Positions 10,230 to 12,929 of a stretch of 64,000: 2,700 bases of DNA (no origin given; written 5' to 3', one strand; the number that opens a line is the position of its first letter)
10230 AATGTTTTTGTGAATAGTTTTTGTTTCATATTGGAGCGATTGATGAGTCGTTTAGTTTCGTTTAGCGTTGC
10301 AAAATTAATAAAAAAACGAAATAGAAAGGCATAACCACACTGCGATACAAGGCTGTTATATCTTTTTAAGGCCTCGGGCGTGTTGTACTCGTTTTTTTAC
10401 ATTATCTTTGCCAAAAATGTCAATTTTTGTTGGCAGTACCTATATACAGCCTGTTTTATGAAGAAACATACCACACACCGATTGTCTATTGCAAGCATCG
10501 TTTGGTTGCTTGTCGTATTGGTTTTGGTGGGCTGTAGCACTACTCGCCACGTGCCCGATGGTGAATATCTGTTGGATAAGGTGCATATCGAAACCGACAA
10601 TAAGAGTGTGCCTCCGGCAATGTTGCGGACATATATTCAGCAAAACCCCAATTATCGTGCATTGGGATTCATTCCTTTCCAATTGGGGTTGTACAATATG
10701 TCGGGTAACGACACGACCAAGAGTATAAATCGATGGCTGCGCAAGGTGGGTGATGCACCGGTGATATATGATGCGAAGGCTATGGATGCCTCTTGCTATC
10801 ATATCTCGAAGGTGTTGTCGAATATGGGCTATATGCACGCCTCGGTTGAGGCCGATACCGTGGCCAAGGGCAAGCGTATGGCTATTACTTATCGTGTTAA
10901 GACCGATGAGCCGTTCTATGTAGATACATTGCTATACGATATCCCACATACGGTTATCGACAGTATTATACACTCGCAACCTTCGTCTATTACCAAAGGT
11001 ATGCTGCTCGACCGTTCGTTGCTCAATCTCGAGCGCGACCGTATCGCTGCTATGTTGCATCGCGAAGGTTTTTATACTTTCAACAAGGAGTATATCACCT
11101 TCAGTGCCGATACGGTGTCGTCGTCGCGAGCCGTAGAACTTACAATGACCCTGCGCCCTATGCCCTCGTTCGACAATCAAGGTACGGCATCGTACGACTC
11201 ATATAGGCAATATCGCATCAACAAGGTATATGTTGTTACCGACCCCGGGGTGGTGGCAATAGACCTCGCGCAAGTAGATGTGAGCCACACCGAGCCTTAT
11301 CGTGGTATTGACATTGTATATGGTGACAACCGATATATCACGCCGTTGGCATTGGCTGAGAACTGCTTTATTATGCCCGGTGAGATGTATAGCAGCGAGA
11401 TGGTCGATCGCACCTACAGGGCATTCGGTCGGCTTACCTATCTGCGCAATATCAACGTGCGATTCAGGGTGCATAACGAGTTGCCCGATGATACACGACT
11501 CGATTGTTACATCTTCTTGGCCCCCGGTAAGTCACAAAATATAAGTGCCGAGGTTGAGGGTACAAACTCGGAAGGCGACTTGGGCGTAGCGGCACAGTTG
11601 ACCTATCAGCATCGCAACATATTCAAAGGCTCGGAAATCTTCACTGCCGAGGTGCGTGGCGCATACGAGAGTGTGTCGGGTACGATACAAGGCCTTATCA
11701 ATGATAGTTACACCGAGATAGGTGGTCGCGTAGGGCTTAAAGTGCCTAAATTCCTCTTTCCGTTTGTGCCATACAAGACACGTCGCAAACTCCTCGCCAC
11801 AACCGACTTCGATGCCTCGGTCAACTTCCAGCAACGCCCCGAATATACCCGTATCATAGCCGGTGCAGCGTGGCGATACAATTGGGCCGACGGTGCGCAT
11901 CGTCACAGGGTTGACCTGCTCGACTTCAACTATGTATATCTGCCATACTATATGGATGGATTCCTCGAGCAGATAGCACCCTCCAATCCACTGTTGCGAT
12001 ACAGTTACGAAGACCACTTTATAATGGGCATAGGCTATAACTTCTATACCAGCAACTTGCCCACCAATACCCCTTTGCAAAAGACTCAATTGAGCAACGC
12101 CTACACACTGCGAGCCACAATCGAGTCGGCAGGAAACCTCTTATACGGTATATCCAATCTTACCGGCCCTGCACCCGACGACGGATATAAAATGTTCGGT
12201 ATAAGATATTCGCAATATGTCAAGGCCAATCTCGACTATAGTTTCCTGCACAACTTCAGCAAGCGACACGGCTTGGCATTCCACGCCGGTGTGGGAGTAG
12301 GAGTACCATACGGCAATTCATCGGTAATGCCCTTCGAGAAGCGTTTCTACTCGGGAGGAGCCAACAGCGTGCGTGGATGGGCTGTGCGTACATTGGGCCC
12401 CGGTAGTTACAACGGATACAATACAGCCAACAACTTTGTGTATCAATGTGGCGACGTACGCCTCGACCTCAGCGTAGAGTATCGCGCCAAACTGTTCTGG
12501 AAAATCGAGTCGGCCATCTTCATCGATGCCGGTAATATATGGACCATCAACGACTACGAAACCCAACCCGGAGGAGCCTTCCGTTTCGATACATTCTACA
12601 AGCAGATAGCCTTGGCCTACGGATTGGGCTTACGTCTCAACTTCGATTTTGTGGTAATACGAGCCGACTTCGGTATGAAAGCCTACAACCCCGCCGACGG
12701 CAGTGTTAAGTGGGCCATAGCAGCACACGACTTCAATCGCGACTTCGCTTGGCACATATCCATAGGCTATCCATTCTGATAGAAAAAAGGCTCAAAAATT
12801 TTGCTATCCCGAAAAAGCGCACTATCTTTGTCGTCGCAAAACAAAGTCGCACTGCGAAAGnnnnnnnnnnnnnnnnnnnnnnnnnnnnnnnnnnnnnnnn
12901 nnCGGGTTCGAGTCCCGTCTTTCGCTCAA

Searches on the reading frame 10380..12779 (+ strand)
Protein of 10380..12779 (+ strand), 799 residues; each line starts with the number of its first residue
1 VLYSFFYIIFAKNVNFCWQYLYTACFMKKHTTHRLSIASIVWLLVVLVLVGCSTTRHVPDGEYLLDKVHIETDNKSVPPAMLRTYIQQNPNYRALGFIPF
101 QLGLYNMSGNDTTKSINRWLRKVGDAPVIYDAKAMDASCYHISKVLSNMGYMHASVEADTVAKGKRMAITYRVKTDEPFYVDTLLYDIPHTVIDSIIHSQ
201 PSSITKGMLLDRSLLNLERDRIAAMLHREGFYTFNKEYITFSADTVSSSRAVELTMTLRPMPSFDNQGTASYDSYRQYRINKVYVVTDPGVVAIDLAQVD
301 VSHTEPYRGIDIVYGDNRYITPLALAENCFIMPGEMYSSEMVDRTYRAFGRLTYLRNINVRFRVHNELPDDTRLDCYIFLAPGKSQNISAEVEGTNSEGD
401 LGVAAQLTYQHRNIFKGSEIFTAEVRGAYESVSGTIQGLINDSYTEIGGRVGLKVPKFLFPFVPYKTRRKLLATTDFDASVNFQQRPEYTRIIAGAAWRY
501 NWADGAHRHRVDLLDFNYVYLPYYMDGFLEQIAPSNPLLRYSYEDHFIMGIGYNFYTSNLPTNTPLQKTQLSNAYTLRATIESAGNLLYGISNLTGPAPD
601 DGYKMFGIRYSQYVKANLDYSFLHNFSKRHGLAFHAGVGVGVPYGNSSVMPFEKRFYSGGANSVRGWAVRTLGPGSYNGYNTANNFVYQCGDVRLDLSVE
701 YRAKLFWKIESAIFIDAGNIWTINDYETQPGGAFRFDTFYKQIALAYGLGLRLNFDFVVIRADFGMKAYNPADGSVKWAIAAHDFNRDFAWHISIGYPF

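Call 12: search_protein_families(library=pfam, proteins=[window:10380-12779:+])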
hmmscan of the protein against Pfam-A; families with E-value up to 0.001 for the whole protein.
window:10380-12779:+ (799 aa): 2 families
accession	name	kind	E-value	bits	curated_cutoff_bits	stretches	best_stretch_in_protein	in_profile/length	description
PF01103.29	Omp85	-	3.8e-23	82.9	24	1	611-773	153-311/325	Omp85 superfamily domain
PF07244.20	POTRA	-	3.2e-06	28.2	21.3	0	67-174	5-77/79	Surface antigen variable number repeat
